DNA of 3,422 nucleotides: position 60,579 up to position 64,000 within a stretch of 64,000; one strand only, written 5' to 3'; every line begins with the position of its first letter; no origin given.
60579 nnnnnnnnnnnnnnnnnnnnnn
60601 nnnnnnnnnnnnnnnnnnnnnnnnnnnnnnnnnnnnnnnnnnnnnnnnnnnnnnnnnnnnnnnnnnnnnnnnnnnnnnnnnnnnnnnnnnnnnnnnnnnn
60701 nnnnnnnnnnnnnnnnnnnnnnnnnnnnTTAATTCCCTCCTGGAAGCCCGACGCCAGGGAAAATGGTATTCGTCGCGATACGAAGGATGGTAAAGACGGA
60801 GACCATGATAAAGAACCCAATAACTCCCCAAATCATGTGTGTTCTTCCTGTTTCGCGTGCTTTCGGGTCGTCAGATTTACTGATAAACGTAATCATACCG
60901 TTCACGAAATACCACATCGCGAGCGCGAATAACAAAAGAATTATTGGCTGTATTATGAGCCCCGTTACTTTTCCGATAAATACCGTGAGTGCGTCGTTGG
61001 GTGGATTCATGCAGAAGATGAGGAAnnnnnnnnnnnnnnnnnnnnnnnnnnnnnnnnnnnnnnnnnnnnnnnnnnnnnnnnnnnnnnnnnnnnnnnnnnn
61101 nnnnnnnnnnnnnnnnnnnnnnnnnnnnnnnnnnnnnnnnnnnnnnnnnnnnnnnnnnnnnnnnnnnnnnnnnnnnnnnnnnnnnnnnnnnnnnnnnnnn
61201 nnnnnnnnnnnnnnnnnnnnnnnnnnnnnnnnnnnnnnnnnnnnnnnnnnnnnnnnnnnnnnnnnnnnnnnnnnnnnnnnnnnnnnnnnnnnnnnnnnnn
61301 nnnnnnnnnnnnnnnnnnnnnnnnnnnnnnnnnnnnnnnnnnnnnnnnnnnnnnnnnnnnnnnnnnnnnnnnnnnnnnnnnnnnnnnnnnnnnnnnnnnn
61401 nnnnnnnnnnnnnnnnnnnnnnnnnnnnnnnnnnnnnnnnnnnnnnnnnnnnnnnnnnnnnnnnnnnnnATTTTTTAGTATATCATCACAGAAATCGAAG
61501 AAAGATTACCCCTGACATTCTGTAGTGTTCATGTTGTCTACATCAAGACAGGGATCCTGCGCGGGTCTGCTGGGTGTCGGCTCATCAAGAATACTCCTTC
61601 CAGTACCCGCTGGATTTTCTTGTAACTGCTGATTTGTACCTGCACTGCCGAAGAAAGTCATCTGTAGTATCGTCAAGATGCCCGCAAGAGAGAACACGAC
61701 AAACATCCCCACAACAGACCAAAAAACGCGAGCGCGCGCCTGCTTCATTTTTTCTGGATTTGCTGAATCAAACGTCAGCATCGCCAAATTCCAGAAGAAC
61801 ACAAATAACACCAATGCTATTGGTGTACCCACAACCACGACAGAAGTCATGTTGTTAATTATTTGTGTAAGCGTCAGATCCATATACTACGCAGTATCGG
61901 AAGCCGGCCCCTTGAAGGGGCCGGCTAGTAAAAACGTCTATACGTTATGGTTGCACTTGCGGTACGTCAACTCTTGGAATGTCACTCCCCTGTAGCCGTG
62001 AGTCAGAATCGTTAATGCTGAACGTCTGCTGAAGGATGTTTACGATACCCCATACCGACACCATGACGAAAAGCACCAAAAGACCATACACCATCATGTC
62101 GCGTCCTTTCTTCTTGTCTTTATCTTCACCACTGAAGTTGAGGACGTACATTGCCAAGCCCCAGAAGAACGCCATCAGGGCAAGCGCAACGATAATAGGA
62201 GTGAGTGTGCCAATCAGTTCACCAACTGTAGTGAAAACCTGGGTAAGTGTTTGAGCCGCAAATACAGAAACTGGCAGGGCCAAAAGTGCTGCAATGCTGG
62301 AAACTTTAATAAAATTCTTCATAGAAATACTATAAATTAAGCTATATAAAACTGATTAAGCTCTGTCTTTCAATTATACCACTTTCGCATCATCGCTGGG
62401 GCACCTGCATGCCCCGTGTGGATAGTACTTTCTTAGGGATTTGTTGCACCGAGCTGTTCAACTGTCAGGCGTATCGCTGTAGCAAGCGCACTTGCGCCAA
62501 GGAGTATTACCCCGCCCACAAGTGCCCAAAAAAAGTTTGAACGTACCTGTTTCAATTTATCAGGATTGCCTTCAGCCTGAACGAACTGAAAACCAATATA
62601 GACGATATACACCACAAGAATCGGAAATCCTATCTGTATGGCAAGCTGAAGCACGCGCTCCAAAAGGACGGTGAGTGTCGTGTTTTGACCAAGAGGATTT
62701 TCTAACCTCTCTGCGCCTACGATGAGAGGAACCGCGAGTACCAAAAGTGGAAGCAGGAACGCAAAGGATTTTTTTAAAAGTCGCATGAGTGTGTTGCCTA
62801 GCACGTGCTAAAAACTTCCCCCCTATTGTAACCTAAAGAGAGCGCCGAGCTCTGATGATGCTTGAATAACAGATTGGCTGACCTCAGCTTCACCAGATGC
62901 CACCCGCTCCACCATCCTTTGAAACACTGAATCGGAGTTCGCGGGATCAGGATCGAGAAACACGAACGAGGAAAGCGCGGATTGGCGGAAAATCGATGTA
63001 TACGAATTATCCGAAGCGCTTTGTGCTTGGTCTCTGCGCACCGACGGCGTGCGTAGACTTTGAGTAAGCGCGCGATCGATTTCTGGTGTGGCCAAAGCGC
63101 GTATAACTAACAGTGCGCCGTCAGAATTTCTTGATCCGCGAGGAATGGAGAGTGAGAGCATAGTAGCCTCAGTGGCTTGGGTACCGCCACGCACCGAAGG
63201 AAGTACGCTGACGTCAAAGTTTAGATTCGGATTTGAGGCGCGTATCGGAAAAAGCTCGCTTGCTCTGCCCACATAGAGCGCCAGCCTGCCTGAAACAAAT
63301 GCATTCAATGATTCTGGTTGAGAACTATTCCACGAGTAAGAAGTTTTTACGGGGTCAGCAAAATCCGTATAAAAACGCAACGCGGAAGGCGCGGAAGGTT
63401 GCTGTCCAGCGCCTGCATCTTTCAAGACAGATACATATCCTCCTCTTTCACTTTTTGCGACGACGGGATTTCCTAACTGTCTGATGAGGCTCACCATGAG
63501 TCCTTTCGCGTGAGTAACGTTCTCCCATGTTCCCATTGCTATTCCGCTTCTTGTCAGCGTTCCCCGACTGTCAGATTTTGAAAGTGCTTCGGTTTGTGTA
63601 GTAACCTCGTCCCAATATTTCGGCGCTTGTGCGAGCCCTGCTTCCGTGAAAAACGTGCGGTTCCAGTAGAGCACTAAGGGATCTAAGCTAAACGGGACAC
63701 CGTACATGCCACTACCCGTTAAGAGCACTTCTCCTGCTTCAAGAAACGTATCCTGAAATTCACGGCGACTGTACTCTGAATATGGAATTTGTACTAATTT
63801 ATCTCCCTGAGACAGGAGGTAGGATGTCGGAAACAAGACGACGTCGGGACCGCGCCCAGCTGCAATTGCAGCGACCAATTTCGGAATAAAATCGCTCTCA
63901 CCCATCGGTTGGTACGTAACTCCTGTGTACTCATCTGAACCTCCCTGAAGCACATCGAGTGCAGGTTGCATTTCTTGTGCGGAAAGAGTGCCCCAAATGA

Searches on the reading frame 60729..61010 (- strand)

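Call 13: search_protein_families(library=pfam, proteins=[window:60729-61010:-], max_evalue=0.01)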
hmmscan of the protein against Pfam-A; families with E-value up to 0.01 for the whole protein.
window:60729-61010:- (93 aa): 2 families
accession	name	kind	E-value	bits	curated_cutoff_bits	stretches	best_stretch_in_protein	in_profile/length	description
PF18895.5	T4SS_pilin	-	1.1e-07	32.3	26.6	1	7-77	4-69/71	Type IV secretion system pilin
PF12291.15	DUF3623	-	0.0027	17.4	27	1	21-78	3-54/256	Protein of unknown function (DUF3623)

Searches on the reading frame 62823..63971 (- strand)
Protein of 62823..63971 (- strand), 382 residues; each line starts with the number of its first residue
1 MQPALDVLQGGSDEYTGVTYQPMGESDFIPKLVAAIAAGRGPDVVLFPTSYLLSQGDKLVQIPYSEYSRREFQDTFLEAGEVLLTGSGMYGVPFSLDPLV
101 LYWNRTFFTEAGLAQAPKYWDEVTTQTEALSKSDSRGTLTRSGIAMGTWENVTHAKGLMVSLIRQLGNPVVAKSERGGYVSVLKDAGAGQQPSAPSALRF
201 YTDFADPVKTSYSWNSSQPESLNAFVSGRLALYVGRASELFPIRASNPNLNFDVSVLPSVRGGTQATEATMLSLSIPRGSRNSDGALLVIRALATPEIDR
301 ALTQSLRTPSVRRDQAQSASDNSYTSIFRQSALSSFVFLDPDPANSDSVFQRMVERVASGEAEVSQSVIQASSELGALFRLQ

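Call 13: search_protein_families(library=pfam, proteins=[window:62823-63971:-], max_evalue=0.01)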
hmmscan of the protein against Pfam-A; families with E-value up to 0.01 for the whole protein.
window:62823-63971:- (382 aa): 2 families
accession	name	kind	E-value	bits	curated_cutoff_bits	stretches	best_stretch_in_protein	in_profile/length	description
PF13416.11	SBP_bac_8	-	2.8e-20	73.7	27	1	18-318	14-268/279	Bacterial extracellular solute-binding protein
PF01547.30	SBP_bac_1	-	3e-20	73.9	26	1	18-297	26-304/307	Bacterial extracellular solute-binding protein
